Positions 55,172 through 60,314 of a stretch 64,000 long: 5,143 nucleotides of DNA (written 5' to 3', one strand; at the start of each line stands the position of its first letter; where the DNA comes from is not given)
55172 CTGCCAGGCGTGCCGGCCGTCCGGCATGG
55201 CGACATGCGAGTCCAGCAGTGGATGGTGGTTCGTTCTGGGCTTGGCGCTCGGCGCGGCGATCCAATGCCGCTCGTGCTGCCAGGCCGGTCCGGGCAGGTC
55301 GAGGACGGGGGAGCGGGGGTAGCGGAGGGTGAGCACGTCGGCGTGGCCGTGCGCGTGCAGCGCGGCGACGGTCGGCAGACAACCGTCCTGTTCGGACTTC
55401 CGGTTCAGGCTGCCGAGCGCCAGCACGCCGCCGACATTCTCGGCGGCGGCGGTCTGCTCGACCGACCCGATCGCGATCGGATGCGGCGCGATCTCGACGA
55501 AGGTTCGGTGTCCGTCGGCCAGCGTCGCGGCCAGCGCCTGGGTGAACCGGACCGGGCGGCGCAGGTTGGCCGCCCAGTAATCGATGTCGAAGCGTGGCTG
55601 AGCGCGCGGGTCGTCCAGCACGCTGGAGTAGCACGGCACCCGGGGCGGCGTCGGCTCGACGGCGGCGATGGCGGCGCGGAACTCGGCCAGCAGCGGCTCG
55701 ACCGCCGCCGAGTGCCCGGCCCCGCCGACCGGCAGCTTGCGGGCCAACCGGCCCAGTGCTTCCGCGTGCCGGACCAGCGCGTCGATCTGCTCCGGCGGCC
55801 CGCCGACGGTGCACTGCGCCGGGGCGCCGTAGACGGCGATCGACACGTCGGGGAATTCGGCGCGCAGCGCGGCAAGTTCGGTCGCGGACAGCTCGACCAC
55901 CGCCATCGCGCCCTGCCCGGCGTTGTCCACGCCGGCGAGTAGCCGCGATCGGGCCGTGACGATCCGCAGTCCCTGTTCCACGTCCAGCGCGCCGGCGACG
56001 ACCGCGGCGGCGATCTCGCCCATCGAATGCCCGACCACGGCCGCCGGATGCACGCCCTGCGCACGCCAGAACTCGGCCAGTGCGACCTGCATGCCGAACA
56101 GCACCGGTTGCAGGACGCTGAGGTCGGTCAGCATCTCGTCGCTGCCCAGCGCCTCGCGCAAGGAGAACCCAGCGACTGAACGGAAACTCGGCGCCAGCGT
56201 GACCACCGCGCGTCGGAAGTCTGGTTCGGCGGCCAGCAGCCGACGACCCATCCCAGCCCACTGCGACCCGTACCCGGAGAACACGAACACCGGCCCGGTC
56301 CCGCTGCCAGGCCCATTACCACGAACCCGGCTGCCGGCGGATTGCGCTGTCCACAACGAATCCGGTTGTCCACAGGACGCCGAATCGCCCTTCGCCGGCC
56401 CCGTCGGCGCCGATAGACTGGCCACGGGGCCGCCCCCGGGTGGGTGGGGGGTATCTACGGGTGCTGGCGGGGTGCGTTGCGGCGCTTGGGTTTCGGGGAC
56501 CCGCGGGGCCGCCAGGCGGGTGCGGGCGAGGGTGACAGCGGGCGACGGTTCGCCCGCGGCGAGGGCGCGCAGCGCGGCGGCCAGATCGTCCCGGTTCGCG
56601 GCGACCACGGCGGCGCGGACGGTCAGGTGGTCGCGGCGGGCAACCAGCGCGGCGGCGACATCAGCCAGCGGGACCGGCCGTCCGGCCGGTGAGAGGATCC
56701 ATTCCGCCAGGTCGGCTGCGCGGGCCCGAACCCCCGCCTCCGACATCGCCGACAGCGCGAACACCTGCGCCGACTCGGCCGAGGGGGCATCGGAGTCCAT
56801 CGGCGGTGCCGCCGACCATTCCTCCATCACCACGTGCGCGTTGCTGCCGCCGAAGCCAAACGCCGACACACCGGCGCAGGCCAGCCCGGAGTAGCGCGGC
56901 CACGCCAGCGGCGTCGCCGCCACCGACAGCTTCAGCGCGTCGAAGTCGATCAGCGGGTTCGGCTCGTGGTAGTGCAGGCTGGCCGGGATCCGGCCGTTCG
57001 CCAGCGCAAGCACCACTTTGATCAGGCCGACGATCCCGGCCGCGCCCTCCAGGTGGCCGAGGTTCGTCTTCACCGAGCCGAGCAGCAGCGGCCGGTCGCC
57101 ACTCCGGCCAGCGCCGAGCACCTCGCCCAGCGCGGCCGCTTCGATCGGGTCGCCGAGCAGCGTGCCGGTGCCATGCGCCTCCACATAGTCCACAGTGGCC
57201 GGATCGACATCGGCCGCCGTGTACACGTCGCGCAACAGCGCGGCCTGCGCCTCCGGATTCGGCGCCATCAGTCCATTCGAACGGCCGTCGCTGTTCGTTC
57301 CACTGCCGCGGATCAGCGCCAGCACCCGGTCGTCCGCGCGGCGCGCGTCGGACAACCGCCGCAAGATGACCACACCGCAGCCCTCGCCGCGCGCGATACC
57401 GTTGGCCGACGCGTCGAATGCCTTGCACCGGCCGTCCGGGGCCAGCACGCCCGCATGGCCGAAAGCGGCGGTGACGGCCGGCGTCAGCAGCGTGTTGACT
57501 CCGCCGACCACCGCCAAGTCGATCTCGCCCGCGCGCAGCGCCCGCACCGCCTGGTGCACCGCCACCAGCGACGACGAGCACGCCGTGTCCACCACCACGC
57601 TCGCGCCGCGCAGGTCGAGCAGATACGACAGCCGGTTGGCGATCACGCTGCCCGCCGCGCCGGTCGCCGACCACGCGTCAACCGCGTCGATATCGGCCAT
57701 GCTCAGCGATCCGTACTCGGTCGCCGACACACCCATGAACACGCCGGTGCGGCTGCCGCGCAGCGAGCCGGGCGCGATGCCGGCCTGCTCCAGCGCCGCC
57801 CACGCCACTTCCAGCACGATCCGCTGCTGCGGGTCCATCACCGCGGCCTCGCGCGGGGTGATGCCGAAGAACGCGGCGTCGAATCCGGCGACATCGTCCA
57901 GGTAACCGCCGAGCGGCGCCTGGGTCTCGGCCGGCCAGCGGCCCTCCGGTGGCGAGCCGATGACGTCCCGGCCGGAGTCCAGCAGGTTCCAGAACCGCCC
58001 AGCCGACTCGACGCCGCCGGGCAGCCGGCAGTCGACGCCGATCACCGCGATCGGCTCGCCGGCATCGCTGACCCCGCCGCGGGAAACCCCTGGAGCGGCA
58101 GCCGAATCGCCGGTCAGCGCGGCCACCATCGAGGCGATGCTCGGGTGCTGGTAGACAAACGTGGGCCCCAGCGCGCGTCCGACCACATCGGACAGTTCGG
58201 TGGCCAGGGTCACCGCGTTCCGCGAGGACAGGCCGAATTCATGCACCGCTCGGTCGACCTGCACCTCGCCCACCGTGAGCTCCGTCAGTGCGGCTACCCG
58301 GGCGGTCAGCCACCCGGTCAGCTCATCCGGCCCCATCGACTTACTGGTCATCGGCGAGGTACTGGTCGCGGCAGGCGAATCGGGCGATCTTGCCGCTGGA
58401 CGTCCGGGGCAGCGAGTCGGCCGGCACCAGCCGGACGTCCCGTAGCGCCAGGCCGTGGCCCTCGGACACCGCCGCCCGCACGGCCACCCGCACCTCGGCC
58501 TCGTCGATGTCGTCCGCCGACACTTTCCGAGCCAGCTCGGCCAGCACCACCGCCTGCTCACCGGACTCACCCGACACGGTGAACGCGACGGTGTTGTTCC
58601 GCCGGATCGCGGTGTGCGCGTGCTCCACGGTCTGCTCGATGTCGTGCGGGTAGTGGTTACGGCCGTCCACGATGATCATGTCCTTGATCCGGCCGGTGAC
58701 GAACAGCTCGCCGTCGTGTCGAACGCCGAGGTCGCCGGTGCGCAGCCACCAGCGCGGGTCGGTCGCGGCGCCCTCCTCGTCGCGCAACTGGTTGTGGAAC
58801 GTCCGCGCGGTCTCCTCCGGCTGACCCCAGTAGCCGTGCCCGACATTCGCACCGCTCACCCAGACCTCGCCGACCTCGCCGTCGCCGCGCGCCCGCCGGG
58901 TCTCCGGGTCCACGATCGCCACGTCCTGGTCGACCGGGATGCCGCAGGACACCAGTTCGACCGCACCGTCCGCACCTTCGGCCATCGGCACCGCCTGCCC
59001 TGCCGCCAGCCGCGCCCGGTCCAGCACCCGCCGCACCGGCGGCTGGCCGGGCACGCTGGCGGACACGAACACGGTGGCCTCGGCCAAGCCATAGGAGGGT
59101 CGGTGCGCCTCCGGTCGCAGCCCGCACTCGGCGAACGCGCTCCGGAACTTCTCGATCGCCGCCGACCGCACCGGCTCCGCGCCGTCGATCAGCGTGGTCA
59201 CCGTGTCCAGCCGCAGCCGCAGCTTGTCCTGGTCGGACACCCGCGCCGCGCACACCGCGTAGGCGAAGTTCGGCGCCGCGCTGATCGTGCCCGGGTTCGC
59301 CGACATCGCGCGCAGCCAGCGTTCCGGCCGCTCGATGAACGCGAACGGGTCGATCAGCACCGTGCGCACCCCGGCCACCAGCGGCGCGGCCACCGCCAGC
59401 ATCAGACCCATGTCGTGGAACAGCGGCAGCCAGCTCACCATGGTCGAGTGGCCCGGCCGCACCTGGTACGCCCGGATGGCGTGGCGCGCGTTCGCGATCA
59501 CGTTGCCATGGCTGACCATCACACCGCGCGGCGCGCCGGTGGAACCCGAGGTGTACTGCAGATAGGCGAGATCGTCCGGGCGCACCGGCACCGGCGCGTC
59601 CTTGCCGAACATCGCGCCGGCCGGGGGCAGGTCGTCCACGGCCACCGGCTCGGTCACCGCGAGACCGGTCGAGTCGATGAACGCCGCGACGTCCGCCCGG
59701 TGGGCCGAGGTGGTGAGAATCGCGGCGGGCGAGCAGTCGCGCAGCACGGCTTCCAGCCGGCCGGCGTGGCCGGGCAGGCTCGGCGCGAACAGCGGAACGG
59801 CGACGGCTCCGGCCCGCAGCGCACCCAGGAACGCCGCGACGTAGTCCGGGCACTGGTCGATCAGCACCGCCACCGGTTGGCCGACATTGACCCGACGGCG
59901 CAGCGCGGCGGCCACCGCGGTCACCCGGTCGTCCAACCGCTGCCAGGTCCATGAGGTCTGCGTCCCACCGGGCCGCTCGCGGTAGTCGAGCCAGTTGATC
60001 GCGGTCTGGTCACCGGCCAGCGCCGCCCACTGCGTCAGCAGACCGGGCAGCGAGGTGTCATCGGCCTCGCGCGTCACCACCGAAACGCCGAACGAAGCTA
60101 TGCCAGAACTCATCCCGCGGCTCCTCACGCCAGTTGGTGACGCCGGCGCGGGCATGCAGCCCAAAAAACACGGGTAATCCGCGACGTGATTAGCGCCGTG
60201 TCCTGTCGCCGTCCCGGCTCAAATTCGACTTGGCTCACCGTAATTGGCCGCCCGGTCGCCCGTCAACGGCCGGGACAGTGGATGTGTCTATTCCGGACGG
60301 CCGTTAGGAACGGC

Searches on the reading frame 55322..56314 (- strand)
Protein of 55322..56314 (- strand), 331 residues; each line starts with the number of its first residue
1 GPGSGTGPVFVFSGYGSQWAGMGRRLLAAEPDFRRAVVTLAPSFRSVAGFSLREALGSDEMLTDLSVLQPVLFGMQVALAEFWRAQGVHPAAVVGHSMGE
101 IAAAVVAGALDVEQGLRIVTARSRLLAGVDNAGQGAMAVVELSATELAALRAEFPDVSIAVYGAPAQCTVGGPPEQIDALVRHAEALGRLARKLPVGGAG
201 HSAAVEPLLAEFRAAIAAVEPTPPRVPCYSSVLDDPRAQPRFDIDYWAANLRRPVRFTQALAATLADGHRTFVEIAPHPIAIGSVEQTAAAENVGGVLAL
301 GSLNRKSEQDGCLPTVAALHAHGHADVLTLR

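Call 25: search_solved_structures(query=window:55322-56314:-, max_evalue=1e-20, show_alignments=3)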
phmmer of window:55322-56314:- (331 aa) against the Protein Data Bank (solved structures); distinct sequences matched with E-value up to 1e-20: 66 (the best 60 are shown).
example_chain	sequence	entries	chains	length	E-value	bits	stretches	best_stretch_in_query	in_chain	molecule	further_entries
7ahb_A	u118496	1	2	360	8.9e-76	258.8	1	5-307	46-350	Phthiocerol synthesis polyketide synthase type I PpsC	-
7akc_A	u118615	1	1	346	7.7e-75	255.7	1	4-308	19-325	Phenolpthiocerol synthesis type-I polyketide synthase ppsA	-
5bp1_A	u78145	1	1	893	5.4e-73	249.6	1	6-325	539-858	Mycocerosic acid synthase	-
7agp_A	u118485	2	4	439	2.2e-68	234.4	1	6-323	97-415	Mycocerosic acid synthase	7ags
7agq_A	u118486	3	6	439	5e-68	233.3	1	6-323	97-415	Mycocerosic acid synthase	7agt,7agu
7agr_A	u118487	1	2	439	2.1e-67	231.3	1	6-323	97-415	Mycocerosic acid synthase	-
9d2z_A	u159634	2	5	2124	9.4e-67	229.1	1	6-322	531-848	Mycocerosic acid synthase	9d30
9d2y_A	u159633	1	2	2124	9.4e-67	229.1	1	6-322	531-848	Multifunctional mycocerosic acid synthase membrane-associated MAS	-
9c1c_B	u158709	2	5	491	7.2e-61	209.8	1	5-329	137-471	Polyketide synthase Pks13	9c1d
3tzw_A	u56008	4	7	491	7.2e-61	209.8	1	5-329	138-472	Polyketide synthase PKS13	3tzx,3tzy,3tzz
9c0p_A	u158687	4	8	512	8.2e-61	209.6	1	5-329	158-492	Polyketide synthase Pks13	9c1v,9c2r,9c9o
9c1c_A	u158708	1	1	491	2.8e-60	207.8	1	5-329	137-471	Polyketide synthase Pks13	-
9c9o_A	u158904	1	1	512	3.2e-60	207.6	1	5-329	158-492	Polyketide synthase Pks13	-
9f48_A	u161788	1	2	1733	7.7e-60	206.4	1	5-329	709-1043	Polyketide synthase Pks13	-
8cuy_A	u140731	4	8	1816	5.9e-59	203.5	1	6-325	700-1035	Polyketide synthase PKS13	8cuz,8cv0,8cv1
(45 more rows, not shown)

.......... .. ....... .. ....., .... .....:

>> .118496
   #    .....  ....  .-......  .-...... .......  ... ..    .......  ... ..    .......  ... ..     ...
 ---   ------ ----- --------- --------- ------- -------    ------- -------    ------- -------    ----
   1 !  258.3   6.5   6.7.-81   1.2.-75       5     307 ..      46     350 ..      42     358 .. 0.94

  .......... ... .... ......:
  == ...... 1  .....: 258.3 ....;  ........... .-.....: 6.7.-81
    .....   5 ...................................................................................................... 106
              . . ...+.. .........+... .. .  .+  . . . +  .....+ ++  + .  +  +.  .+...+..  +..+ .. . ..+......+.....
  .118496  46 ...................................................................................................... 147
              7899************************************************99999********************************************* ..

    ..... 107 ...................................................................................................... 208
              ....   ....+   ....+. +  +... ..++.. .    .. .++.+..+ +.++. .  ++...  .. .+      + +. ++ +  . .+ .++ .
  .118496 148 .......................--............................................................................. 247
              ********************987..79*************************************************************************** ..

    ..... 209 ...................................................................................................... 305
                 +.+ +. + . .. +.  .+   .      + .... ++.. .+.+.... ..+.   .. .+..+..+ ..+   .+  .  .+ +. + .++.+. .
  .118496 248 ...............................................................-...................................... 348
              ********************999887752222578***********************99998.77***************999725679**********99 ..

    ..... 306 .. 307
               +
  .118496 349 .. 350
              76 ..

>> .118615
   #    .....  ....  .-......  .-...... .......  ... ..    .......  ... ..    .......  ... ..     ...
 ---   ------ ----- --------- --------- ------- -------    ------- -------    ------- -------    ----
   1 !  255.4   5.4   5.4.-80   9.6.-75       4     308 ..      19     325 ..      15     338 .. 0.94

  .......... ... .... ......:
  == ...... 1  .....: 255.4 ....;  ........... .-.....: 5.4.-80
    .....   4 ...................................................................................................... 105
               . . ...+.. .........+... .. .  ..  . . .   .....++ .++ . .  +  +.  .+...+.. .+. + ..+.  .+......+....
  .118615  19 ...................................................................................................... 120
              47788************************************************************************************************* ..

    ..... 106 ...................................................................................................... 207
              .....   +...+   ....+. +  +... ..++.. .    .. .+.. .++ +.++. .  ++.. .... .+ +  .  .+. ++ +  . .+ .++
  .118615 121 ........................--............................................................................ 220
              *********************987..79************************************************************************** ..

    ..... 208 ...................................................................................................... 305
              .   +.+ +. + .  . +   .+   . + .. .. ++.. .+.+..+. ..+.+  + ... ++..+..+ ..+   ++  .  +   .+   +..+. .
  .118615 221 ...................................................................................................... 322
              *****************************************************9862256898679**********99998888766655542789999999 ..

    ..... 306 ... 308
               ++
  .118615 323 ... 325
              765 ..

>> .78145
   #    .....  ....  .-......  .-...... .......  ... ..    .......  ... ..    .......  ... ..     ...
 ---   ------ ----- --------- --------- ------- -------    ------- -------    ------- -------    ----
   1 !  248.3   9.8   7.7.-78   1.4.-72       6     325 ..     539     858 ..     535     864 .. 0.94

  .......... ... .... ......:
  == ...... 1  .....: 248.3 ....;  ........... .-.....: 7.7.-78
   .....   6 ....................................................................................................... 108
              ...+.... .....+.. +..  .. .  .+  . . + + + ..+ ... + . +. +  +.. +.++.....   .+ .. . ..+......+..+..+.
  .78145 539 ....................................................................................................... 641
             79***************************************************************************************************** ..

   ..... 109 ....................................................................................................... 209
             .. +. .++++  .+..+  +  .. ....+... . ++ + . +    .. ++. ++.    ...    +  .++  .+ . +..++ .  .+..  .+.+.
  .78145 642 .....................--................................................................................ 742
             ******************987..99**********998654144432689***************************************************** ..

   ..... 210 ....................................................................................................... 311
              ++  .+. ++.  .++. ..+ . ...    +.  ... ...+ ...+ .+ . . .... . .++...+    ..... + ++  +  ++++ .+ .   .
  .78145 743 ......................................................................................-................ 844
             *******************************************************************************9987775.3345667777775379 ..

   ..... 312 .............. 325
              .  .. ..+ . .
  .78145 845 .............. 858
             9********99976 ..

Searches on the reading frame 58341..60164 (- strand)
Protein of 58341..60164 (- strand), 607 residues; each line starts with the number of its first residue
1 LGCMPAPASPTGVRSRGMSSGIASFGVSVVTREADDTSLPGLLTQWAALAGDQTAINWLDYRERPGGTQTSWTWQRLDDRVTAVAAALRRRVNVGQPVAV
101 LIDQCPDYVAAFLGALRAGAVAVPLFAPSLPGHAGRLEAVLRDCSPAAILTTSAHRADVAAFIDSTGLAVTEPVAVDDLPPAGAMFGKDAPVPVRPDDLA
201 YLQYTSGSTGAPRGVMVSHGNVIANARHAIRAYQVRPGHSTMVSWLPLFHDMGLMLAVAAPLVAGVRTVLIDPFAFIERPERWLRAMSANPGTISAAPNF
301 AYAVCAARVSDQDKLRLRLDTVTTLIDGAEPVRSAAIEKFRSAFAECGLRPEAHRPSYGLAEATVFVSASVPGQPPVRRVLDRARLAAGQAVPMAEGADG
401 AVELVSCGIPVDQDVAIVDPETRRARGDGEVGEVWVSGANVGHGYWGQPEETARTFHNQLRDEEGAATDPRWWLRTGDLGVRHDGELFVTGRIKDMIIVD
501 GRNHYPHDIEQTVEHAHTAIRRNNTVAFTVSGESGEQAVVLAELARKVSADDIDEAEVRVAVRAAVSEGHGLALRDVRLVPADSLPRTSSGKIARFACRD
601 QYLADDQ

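Call 3: search_protein_families(library=pfam, proteins=[window:58341-60164:-])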
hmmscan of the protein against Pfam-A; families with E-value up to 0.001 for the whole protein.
window:58341-60164:- (607 aa): 2 families
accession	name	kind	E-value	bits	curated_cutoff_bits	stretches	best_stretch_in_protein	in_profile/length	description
PF00501.34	AMP-binding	-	2.2e-70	237.9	29.9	1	45-446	3-384/384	AMP-binding enzyme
PF23024.1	AMP-dom_DIP2-like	-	5.9e-11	42.8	27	1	495-604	2-102/110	Disco-interacting protein 2-like, AMP domain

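Call 12: search_protein_families(library=ncbifam, proteins=[window:58341-60164:-])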
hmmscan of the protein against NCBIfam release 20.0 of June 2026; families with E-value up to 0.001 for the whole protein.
window:58341-60164:- (607 aa): 104 families (the best 25 are shown)
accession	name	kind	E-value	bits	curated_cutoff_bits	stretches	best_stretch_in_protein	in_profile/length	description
NF009124.0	PRK12476.1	subfamily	2e-172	574.6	922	1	37-605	34-607/612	fatty acyl-AMP ligase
NF004509.1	PRK05850.1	subfamily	6.1e-169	563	775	1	37-605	3-571/578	fatty-acid--AMP ligase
NF038339.3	FAAL_FadD32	equivalog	7.3e-156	519.9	975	1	35-603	16-609/625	long-chain-fatty-acid--AMP ligase FadD32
NF040633.1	FadD32_Coryne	exception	3.1e-144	481.6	875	1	50-603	41-613/614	FadD32-like long-chain-fatty-acid--AMP ligase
NF038337.1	FAAL_FadD21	exception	7.6e-140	467.1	1100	1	36-603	3-570/579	fatty-acid--AMP ligase FAAL21/FadD21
NF038338.1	FAAL_FadD28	exception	1.1e-132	443.3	1100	1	38-605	5-573/580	fatty-acid--AMP ligase FAAL28/FadD28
NF004282.0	PRK05691.1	subfamily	1.9e-132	442.4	4090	1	40-601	12-557/4334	non-ribosomal peptide synthase/polyketide synthase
NF006624.1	PRK09192.1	subfamily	1.9e-107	360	600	1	52-605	28-563/567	fatty acyl-AMP ligase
NF005850.0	PRK07768.1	subfamily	3.6e-97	325.8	572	1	69-599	27-540/545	long-chain-fatty-acid--CoA ligase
NF004510.0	PRK05851.1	equivalog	4.9e-66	222.9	621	1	68-601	28-519/525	long-chain-fatty acid--ACP ligase MbtM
TIGR01733.1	AA-adenyl-dom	subfamily_domain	1.7e-56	191.8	317.4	1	73-522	1-406/409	amino acid adenylation domain-containing protein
NF004837.0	PRK06187.1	subfamily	1.1e-54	185.6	476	1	39-605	10-525/531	long-chain-fatty-acid--CoA ligase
NF004114.0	PRK05605.1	equivalog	4.6e-47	160.6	766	3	407-604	393-571/575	long-chain-fatty-acid--CoA ligase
NF005702.0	PRK07514.1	subfamily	2e-46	158.4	558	1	69-602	27-500/506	malonyl-CoA synthase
NF006181.0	PRK08314.1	subfamily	4.4e-45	154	705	3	407-594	373-546/563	long-chain-fatty-acid--CoA ligase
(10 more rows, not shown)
